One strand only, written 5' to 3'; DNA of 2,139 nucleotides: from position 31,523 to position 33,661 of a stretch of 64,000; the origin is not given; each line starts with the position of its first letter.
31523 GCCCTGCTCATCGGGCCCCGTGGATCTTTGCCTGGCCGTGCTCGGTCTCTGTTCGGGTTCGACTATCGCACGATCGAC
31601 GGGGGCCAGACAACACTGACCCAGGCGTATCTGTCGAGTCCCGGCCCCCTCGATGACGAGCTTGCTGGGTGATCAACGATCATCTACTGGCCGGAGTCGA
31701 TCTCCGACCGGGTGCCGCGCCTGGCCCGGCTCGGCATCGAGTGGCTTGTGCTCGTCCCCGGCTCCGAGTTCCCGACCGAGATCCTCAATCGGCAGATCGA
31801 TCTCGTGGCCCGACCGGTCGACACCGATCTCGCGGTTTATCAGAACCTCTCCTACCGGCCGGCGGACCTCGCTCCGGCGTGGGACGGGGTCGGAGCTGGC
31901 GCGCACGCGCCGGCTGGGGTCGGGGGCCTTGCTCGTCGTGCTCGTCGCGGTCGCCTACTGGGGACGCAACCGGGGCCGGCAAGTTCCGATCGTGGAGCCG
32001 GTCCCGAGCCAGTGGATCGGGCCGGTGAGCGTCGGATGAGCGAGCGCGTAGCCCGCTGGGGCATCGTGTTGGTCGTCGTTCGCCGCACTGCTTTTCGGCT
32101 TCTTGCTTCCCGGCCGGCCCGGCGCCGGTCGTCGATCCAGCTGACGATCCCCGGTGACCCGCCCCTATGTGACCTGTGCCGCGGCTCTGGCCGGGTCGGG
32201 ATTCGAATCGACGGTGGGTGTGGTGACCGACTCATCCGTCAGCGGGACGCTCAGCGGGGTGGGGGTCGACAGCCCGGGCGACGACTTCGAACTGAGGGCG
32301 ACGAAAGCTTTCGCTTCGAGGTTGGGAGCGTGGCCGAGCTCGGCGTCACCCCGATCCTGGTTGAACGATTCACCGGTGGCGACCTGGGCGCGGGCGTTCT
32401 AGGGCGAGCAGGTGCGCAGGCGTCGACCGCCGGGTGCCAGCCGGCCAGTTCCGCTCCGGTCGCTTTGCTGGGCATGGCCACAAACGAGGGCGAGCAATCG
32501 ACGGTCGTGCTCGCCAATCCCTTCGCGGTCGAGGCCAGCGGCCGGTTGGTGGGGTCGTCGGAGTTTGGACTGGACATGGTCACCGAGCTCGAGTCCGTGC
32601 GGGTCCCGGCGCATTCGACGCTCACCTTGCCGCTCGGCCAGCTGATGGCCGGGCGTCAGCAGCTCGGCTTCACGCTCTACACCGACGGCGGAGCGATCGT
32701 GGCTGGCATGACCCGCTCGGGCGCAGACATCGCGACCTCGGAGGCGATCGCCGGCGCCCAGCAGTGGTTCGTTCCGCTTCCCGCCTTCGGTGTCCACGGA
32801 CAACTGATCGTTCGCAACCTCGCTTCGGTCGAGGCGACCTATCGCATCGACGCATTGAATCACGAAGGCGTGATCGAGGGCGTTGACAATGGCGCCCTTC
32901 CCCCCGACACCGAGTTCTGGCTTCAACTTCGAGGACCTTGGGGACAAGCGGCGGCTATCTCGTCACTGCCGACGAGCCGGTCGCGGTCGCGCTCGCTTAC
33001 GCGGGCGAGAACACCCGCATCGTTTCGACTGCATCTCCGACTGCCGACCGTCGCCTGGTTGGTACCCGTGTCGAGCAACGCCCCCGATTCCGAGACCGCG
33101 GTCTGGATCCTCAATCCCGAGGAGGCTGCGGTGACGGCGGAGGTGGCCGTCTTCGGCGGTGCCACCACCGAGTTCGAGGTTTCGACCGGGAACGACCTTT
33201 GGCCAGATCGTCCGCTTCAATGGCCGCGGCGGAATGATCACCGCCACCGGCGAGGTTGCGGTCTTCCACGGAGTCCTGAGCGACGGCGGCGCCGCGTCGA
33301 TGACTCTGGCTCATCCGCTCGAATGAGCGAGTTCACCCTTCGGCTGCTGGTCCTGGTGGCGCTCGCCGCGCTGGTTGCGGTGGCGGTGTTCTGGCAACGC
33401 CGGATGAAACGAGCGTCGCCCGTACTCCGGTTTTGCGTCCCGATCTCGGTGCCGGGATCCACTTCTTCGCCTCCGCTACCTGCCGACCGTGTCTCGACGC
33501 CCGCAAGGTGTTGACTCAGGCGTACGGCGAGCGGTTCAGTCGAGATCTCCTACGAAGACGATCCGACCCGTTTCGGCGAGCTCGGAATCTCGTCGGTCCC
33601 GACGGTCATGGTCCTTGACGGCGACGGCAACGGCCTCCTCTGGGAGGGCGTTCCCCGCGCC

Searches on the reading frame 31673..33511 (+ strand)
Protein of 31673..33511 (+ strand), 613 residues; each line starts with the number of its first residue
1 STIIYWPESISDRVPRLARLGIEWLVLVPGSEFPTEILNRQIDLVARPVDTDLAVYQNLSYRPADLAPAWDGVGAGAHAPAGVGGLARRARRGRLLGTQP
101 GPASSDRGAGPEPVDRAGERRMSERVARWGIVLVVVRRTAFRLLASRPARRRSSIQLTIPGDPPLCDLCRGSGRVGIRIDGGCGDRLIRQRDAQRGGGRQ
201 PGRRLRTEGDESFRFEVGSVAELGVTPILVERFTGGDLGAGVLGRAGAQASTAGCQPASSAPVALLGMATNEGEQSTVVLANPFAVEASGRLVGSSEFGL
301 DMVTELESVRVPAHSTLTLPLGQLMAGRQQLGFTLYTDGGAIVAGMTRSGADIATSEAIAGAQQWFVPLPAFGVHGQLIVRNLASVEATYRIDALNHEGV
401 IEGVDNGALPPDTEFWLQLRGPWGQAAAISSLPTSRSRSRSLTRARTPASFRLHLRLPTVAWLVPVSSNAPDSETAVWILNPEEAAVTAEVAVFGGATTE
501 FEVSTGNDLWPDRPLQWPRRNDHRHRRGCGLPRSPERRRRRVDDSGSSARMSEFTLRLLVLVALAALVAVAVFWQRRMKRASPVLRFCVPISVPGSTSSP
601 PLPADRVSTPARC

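Call 62: search_protein_families(library=pfam, proteins=[window:31673-33511:+], max_evalue=0.001)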
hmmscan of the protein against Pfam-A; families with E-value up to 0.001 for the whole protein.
window:31673-33511:+ (613 aa): 1 family
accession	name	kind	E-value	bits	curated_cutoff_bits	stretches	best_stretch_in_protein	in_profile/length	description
PF18986.5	DUF5719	-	1.5e-06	28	26.2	1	251-402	42-200/319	Family of unknown function (DUF5719)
